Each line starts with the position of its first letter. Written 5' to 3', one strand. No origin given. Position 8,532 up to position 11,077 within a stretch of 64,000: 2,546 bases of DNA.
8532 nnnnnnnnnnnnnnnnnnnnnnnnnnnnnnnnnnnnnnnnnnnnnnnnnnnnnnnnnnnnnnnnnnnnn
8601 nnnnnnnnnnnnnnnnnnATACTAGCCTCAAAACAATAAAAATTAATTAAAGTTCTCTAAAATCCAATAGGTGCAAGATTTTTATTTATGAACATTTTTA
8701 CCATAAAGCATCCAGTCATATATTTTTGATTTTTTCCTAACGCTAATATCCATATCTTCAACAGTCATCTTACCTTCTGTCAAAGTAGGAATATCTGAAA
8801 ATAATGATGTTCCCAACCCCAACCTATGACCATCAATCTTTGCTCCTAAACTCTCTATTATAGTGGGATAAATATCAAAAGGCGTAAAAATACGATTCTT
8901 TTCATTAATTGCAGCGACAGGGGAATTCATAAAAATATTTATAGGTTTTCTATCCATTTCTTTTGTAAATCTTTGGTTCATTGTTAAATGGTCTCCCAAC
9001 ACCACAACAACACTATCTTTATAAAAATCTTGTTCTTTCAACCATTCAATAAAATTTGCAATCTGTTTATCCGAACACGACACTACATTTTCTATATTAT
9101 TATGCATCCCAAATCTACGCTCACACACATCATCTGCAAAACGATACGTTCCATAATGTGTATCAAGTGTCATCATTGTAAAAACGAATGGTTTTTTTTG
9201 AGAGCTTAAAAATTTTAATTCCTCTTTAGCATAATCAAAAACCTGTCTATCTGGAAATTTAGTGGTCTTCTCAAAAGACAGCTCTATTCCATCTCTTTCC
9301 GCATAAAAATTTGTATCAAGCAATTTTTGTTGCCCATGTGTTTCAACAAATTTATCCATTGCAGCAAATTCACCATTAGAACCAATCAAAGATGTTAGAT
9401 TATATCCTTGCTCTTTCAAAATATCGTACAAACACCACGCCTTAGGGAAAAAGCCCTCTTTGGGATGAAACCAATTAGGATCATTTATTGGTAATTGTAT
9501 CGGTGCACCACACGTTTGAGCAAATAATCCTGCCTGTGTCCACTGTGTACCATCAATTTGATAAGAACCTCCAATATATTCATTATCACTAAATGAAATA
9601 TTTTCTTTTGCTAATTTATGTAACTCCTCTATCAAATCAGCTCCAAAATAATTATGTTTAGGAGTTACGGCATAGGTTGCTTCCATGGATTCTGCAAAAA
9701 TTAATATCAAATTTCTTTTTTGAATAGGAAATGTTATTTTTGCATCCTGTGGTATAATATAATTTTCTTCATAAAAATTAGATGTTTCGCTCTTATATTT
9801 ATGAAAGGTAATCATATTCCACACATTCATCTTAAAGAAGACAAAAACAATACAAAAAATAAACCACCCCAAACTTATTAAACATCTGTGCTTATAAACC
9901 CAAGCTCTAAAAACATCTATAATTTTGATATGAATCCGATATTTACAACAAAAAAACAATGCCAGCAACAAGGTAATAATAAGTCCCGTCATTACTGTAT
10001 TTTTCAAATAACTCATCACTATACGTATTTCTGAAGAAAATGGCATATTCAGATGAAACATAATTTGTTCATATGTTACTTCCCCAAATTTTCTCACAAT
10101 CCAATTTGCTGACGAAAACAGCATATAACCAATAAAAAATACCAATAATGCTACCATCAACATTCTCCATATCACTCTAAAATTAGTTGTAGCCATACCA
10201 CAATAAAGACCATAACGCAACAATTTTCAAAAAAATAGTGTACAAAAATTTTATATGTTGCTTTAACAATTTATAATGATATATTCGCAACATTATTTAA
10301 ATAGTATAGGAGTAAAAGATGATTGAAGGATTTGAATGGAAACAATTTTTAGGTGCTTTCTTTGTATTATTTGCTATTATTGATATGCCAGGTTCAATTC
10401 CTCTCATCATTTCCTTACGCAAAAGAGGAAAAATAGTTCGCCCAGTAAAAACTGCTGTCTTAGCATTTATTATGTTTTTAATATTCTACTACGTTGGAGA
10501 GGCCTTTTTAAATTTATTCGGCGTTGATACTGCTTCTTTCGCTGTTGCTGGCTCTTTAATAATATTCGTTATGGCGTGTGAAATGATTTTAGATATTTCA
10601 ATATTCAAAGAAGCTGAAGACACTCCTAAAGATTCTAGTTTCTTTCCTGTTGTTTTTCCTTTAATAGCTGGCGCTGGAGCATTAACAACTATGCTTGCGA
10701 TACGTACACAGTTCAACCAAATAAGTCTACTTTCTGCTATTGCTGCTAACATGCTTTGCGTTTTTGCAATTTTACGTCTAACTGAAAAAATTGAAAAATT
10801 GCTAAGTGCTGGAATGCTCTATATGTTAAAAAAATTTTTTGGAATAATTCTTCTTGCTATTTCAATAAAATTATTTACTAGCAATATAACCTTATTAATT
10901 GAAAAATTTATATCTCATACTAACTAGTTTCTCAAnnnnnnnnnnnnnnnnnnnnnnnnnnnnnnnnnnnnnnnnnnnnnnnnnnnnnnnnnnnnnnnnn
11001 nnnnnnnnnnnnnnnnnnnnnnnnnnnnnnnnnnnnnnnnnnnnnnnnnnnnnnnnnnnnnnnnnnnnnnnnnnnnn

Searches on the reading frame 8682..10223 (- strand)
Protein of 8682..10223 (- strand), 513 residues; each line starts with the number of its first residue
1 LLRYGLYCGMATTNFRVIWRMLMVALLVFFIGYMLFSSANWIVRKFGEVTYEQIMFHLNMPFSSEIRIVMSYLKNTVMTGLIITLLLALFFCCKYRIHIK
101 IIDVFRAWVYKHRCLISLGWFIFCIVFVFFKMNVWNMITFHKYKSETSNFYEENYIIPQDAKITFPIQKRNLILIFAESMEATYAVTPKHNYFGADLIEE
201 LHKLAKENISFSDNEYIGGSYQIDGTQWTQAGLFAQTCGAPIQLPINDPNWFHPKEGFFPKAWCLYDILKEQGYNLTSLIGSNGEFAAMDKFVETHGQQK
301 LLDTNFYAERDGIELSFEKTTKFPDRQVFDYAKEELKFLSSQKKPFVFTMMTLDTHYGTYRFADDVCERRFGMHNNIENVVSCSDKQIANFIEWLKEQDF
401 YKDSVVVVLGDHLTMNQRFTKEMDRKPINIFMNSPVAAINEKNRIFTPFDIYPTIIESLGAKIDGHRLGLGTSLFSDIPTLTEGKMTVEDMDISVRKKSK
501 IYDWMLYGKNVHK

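Call 69: search_protein_families(library=pfam, proteins=[window:8682-10223:-], max_evalue=0.00001)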
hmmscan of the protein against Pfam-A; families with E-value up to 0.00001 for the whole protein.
window:8682-10223:- (513 aa): 1 family
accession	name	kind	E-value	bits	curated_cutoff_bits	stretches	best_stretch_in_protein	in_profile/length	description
PF00884.28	Sulfatase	-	3.8e-19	69.5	25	1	170-460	1-300/301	Sulfatase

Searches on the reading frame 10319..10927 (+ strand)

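Call 69: search_protein_families(library=pfam, proteins=[window:10319-10927:+], max_evalue=0.00001)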
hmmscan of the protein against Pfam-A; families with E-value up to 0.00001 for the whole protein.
window:10319-10927:+ (202 aa): 1 family
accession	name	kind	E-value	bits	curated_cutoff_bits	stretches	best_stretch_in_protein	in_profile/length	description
PF01914.23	MarC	-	2.9e-28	99.1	23.9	1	7-191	1-200/203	MarC family integral membrane protein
